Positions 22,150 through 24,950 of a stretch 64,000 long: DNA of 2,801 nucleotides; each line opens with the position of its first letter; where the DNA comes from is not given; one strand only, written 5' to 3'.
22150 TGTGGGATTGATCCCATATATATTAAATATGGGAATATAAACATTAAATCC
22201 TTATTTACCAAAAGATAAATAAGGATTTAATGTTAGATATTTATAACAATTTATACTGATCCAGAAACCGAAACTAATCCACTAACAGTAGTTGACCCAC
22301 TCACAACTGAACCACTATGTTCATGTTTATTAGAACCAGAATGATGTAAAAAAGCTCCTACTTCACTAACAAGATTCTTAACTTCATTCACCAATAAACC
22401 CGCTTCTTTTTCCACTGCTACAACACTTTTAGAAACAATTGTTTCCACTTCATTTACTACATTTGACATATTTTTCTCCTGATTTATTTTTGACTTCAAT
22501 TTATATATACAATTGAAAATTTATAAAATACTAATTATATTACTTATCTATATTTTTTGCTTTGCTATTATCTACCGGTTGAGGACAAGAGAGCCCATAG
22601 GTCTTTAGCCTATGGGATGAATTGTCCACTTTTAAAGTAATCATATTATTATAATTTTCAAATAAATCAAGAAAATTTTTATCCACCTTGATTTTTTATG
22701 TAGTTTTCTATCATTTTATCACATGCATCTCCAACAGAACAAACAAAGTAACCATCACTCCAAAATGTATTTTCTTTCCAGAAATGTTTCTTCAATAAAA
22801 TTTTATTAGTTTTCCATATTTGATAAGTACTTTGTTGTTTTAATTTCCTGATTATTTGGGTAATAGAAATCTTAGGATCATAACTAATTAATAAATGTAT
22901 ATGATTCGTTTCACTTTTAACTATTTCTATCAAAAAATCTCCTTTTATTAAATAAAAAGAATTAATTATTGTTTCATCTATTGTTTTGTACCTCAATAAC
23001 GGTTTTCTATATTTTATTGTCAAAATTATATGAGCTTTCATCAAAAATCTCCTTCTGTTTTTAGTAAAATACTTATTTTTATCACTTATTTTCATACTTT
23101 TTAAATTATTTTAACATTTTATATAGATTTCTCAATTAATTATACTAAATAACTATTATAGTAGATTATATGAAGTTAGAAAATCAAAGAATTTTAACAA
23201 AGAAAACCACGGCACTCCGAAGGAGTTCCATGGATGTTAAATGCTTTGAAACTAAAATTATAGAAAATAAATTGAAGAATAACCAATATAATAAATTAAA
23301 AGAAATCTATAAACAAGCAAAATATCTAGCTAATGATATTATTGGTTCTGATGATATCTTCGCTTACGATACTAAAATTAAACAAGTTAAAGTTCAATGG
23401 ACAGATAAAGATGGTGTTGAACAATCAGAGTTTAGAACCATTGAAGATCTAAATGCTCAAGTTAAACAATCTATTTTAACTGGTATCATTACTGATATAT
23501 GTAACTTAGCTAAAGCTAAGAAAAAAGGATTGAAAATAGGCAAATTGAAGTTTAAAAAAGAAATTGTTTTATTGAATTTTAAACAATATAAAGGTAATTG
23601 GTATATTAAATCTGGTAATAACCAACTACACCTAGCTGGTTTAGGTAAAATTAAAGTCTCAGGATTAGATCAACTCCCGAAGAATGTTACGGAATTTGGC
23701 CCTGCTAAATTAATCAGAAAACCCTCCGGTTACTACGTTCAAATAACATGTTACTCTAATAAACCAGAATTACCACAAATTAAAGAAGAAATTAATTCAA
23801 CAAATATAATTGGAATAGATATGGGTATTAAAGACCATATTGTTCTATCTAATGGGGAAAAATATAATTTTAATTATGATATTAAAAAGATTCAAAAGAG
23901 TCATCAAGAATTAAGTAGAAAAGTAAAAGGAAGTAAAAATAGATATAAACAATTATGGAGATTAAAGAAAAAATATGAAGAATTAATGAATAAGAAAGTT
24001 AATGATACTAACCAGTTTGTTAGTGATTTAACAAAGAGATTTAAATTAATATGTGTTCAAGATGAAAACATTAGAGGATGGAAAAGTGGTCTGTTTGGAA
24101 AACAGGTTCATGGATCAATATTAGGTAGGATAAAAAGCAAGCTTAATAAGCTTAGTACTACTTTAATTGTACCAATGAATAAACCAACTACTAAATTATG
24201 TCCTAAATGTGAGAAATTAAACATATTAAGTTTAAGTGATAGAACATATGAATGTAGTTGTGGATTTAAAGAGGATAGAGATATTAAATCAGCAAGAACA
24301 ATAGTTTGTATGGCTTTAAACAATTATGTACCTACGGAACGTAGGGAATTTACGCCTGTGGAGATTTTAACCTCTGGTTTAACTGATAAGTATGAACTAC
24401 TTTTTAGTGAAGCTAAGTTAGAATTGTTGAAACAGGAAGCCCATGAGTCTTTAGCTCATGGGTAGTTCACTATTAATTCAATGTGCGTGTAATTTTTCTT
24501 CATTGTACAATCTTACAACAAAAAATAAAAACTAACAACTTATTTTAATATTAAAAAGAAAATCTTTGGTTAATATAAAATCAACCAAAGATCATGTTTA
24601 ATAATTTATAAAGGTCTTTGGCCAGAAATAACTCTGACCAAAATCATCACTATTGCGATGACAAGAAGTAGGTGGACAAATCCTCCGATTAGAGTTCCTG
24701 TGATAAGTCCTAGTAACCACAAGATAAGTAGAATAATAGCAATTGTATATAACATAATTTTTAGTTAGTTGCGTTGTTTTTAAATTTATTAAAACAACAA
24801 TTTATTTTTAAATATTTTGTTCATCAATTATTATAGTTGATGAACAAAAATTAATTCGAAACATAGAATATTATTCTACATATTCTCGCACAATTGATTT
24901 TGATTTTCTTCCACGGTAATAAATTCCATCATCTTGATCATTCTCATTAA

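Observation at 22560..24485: Complete IS200/IS605-type element with an apparently intact TnpB RNA-guided-nuclease homolog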

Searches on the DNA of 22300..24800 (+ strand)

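Call 6: search_dna_similar(query=window:22300-24800:+, collection=phages, mode=near)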
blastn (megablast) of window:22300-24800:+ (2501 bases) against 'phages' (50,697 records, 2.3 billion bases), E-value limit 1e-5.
No match.

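Call 64: search_rna_families(sources=[L034, L042, L062, L064, L053, L045, L049, L056, L059, L102, L085, L097, L079], threshold=evalue, max_evalue=10, show_alignments=2)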
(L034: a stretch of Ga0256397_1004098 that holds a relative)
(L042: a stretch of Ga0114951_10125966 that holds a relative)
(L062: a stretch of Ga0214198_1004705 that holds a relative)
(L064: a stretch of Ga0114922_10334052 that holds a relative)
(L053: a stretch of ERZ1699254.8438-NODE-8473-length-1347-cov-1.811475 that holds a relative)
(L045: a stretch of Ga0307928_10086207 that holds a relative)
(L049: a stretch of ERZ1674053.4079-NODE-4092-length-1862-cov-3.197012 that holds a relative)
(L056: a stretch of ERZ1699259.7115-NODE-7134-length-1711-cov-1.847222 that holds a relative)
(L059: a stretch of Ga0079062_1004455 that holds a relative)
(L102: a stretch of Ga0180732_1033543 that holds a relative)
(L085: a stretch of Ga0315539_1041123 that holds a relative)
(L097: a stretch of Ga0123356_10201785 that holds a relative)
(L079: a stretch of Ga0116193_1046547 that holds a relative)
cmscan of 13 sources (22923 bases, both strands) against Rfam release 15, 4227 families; matches with E-value up to 10: 8.
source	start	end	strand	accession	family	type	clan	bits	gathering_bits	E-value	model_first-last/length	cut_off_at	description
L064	1179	1217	+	RF03064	RAGATH-18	Gene; sRNA;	-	31.4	44.9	0.021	1-71/71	no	RAGATH-18 RNA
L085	1700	1762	+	RF03064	RAGATH-18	Gene; sRNA;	-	28.3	44.9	0.13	1-71/71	no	RAGATH-18 RNA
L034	1329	1413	+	RF03064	RAGATH-18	Gene; sRNA;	-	28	44.9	0.15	1-71/71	no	RAGATH-18 RNA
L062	619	713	-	RF01289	snoR17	Gene; snRNA; snoRNA; CD-box;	-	26.5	60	3.4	1-110/110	no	Small nucleolar RNA snoR17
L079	1718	1789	+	RF03064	RAGATH-18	Gene; sRNA;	-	26.3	44.9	0.42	1-71/71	no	RAGATH-18 RNA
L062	438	501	-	RF00279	SNORD45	Gene; snRNA; snoRNA; CD-box;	-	26.1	42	0.32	1-72/72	no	Small nucleolar RNA SNORD45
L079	917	950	+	RF01376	CRISPR-DR63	Gene; CRISPR;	CL00015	25.5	37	4.5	1-37/37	no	CRISPR RNA direct repeat element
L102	1587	1613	-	RF00037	IRE_I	Cis-reg;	-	19.1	34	7.8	1-36/36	no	Iron response element I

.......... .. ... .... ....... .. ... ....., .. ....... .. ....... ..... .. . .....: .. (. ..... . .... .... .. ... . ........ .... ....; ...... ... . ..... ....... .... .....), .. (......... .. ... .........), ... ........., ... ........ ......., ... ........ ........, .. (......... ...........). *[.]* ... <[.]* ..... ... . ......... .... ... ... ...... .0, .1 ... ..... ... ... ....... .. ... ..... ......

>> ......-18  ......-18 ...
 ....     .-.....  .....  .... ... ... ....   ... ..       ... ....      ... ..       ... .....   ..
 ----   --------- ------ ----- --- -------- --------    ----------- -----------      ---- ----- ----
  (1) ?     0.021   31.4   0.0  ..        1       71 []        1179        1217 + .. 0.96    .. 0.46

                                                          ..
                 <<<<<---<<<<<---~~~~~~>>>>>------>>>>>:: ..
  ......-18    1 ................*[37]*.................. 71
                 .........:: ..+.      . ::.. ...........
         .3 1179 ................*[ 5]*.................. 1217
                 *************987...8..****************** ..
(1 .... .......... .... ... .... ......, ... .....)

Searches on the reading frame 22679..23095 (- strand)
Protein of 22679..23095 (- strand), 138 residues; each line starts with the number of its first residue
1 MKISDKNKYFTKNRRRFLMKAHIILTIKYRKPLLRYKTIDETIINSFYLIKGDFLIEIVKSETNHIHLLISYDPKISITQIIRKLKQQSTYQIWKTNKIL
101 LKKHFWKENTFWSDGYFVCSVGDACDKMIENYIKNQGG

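Call 3: search_protein_families(library=pfam, proteins=[window:22679-23095:-], max_evalue=0.01)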
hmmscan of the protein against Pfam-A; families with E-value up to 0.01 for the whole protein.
window:22679-23095:- (138 aa): 1 family
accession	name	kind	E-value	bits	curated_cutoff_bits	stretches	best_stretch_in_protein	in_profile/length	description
PF01797.21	Y1_Tnp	-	2.4e-28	99.1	23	1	17-136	3-121/121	Transposase IS200 like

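Call 4: search_protein_families(library=ncbifam, proteins=[window:22679-23095:-], max_evalue=0.01)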
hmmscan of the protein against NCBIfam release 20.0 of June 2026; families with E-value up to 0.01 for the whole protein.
window:22679-23095:- (138 aa): 2 families
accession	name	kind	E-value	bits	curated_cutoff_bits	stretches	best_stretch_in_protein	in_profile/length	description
NF033573.1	transpos_IS200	equivalog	6.5e-29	100.7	55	1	12-135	4-126/126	IS200/IS605 family transposase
NF047646.1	REP_Tyr_transpos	equivalog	8.4e-05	22.5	80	1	63-121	56-114/146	REP-associated tyrosine transposase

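Call 23: search_solved_structures(query=window:22679-23095:-, max_evalue=0.01, show_alignments=2)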
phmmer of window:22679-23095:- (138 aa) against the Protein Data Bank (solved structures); distinct sequences matched with E-value up to 0.01: 8.
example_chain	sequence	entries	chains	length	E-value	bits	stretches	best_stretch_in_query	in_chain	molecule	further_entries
2vhg_A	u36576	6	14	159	7.7e-08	35.5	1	14-136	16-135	TRANSPOSASE ORFA | Putative transposase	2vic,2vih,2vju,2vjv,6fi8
2a6m_A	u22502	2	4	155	7.9e-08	35.5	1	16-136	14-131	ISHp608 transposase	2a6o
2xm3_A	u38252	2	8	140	4.1e-07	33.2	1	17-136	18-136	TRANSPOSASE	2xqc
2xma_A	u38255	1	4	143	4.4e-07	33.1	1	17-136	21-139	TRANSPOSASE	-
2xo6_A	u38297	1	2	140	1.4e-06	31.4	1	17-136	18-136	TRANSPOSASE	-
2fyx_A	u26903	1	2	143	5.5e-06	29.5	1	11-136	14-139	transposase, putative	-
2ec2_A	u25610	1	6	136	2.4e-05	27.5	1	10-136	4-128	136aa long hypothetical transposase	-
2f4f_A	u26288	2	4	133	0.00023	24.2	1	15-136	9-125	Transposase, putative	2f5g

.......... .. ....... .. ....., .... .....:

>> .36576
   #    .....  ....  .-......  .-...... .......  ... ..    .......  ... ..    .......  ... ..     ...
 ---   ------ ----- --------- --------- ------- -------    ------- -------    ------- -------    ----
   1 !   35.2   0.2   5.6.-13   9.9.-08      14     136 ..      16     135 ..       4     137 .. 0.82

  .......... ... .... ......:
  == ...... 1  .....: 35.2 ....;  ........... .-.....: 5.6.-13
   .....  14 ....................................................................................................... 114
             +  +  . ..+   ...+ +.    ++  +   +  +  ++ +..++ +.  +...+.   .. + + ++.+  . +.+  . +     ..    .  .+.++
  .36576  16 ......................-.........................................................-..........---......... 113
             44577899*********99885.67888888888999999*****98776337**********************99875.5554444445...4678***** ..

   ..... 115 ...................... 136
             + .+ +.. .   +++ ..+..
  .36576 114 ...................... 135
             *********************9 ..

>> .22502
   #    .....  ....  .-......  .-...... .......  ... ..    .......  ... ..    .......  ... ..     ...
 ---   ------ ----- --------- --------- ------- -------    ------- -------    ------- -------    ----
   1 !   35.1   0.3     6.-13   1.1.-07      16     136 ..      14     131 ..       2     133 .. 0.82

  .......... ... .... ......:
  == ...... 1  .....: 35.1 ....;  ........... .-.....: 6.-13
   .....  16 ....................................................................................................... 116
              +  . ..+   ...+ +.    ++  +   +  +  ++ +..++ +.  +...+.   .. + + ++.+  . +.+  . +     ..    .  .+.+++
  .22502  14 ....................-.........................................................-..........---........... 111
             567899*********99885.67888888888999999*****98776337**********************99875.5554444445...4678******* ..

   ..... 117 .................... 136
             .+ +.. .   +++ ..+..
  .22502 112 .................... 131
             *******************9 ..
